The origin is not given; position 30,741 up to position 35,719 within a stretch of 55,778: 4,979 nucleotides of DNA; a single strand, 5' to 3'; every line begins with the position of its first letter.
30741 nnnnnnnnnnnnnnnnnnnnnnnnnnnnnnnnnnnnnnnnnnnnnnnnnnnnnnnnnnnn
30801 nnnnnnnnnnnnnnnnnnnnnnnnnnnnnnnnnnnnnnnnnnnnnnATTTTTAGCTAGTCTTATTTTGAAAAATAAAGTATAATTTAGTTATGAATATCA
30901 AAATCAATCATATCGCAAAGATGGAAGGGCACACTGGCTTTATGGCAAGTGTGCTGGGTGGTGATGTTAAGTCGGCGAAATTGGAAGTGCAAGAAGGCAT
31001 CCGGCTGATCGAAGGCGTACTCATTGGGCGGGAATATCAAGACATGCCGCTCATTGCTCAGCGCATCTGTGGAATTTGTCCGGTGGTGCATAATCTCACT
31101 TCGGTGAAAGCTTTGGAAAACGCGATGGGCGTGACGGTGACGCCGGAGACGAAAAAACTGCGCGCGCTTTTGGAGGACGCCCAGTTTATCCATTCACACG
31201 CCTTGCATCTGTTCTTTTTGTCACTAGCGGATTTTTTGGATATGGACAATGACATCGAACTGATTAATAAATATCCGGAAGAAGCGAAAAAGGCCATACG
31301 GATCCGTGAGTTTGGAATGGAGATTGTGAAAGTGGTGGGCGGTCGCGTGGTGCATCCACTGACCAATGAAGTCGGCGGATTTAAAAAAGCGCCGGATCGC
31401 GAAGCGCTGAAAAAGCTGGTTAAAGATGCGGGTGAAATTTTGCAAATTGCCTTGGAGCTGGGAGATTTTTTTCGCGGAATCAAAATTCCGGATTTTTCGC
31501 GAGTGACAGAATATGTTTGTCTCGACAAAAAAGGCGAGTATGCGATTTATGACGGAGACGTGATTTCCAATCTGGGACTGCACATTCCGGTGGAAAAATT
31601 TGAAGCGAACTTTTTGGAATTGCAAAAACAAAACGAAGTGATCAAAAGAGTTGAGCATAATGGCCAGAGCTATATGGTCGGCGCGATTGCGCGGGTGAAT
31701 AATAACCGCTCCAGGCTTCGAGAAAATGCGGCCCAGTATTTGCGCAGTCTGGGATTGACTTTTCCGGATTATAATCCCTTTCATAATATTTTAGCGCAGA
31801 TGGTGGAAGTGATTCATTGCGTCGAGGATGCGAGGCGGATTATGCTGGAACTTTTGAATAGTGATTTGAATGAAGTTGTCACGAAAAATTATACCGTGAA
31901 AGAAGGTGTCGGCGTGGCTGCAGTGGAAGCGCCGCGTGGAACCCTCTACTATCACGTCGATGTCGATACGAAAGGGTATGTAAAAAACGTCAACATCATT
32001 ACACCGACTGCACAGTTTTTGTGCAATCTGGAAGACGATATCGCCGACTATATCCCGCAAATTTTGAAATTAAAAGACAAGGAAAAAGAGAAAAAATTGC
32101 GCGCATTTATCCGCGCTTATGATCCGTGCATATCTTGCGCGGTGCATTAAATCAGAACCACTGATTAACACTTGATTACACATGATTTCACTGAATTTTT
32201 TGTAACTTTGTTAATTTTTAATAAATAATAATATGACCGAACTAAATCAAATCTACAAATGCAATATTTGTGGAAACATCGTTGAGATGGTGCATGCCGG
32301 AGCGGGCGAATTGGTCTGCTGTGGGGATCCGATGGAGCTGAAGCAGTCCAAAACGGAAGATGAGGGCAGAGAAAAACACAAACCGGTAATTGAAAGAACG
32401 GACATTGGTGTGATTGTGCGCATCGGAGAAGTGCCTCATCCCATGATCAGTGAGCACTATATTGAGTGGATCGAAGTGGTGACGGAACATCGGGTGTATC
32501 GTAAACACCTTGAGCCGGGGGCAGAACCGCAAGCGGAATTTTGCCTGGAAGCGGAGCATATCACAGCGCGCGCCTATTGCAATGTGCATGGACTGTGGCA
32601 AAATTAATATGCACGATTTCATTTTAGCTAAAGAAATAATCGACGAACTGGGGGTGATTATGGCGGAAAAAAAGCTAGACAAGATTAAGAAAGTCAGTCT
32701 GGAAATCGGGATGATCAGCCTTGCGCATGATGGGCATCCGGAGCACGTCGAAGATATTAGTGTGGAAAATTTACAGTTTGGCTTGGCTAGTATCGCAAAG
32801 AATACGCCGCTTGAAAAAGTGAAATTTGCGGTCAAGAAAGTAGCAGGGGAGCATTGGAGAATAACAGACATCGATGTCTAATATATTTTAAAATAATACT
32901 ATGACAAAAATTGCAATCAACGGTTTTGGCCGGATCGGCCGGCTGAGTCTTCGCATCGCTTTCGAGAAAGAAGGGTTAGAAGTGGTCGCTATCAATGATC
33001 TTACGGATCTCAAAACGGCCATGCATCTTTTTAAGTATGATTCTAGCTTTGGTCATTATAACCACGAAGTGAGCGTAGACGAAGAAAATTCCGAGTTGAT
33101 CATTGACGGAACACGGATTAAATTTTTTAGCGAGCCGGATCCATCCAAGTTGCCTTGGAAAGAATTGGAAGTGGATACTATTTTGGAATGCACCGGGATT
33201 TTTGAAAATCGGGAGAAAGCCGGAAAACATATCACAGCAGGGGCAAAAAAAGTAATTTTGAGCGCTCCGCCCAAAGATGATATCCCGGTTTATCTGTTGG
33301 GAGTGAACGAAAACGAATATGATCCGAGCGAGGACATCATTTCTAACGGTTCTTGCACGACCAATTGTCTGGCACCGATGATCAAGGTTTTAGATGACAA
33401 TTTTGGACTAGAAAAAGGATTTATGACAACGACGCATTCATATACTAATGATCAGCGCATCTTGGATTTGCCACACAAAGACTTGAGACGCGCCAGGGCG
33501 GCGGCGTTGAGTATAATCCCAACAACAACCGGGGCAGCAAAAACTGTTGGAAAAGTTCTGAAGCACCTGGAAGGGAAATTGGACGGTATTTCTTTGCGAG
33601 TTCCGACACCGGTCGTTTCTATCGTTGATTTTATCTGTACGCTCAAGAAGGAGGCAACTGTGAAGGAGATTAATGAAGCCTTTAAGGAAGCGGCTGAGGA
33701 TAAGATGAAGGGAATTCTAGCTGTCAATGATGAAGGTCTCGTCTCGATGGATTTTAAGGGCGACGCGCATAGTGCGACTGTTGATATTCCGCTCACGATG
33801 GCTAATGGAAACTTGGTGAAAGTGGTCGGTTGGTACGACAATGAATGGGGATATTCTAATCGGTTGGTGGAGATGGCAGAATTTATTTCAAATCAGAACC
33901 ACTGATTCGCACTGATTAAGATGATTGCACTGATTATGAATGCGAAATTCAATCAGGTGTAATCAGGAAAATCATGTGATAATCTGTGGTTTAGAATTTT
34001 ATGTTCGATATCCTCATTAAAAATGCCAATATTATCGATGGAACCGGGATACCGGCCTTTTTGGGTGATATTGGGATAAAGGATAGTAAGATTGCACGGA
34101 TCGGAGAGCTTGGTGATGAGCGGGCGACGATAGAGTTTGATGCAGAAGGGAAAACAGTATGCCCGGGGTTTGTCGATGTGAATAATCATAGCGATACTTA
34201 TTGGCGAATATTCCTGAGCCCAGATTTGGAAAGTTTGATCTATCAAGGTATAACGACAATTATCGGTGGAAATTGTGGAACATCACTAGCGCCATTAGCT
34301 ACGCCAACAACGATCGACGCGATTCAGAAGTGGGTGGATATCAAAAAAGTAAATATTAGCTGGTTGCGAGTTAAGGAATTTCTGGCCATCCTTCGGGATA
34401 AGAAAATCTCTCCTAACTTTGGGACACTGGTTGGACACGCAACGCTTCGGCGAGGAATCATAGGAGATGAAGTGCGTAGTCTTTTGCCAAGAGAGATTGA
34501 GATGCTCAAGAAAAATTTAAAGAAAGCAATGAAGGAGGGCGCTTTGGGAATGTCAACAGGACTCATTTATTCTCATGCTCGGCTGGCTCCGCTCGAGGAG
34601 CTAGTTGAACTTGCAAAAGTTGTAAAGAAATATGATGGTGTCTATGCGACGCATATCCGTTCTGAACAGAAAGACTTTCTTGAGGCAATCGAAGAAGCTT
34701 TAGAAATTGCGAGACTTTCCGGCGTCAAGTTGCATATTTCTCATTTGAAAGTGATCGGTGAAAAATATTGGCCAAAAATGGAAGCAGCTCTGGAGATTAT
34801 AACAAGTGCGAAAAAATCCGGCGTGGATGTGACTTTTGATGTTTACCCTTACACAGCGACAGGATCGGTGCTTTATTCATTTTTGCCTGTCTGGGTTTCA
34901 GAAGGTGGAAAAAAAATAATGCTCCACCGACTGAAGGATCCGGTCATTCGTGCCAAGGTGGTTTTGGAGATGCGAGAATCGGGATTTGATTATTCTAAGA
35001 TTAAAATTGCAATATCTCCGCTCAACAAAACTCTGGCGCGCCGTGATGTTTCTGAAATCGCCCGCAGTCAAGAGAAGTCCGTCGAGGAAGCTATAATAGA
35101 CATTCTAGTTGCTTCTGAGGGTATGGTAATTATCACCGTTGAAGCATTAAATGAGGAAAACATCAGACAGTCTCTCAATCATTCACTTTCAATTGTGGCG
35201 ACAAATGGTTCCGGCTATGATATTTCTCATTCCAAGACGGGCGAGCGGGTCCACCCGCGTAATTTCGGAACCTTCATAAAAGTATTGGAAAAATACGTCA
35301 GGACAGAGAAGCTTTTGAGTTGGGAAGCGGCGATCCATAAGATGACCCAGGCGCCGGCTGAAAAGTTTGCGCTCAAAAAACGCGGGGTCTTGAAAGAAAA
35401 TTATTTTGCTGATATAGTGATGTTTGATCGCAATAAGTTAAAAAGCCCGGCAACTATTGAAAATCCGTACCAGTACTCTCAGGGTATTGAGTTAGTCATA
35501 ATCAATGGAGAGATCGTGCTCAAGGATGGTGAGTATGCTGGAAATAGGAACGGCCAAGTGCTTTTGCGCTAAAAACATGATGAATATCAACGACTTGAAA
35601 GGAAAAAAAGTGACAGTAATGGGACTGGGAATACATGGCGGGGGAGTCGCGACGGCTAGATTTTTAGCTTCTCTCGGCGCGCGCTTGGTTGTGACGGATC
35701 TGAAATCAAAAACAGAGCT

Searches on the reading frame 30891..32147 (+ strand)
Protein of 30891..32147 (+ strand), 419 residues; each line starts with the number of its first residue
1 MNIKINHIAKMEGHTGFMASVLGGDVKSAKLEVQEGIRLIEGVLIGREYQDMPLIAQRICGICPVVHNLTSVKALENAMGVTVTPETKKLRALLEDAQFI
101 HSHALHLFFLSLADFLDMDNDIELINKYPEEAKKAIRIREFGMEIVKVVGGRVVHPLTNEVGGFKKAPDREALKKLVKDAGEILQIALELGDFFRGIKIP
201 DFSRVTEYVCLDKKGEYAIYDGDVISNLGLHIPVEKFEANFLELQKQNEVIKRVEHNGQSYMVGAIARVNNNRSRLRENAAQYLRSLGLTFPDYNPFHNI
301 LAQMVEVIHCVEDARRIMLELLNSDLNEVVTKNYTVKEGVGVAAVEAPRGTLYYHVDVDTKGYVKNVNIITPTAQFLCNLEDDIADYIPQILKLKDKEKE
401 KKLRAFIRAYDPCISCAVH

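Call 53: search_protein_families(library=pfam, proteins=[window:30891-32147:+], max_evalue=0.001)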
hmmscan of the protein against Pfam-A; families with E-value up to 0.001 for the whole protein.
window:30891-32147:+ (419 aa): 1 family
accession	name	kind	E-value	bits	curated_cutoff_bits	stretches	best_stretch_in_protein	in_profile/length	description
PF00374.24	NiFeSe_Hases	-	1.5e-35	123.6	25.8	2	38-120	1-83/508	Nickel-dependent hydrogenase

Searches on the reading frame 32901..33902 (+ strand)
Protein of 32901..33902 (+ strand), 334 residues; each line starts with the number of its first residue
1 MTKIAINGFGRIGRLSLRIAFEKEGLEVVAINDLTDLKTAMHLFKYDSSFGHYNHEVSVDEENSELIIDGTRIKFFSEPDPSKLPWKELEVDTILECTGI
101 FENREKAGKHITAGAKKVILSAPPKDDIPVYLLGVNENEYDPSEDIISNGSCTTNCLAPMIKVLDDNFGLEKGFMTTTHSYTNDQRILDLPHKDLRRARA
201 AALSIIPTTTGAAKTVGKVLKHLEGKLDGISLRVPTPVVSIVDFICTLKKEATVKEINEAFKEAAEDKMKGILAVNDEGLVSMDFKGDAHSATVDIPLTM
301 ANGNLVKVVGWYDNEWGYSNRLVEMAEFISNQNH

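Call 53: search_protein_families(library=pfam, proteins=[window:32901-33902:+], max_evalue=0.001)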
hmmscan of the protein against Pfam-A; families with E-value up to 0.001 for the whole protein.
window:32901-33902:+ (334 aa): 2 families
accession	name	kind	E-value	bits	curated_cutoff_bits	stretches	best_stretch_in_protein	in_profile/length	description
PF02800.25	Gp_dh_C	-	2.6e-62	209.5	24.4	1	157-312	1-158/158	Glyceraldehyde 3-phosphate dehydrogenase, C-terminal domain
PF00044.30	Gp_dh_N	-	1.8e-37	128.1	31.7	1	3-103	2-100/101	Glyceraldehyde 3-phosphate dehydrogenase, NAD binding domain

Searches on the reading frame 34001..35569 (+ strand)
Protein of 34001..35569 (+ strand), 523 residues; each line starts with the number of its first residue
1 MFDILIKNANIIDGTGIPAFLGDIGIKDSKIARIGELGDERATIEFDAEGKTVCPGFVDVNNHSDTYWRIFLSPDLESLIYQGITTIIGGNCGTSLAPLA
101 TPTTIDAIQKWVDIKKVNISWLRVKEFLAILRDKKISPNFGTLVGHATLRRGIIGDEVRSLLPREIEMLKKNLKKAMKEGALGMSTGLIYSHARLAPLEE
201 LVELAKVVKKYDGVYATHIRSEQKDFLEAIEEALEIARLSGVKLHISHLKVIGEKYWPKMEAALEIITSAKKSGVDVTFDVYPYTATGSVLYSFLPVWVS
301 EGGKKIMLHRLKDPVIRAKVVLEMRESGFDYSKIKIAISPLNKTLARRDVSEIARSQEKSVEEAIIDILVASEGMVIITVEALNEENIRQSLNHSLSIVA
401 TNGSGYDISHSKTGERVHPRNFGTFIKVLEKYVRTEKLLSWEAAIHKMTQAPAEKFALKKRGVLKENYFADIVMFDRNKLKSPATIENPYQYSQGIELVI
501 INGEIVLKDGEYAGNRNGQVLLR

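Call 53: search_protein_families(library=pfam, proteins=[window:34001-35569:+], max_evalue=0.001)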
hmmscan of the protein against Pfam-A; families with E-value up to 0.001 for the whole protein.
window:34001-35569:+ (523 aa): 3 families
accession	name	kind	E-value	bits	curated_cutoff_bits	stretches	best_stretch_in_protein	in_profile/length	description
PF07969.17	Amidohydro_3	-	5.8e-23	82.5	29.7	2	46-291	3-253/472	Amidohydrolase family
PF01979.26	Amidohydro_1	-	7.4e-13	48.9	25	2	52-260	1-202/345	Amidohydrolase family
PF00449.26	Urease_alpha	-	0.00037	21.2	23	1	2-39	66-101/121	Urease alpha-subunit, N-terminal domain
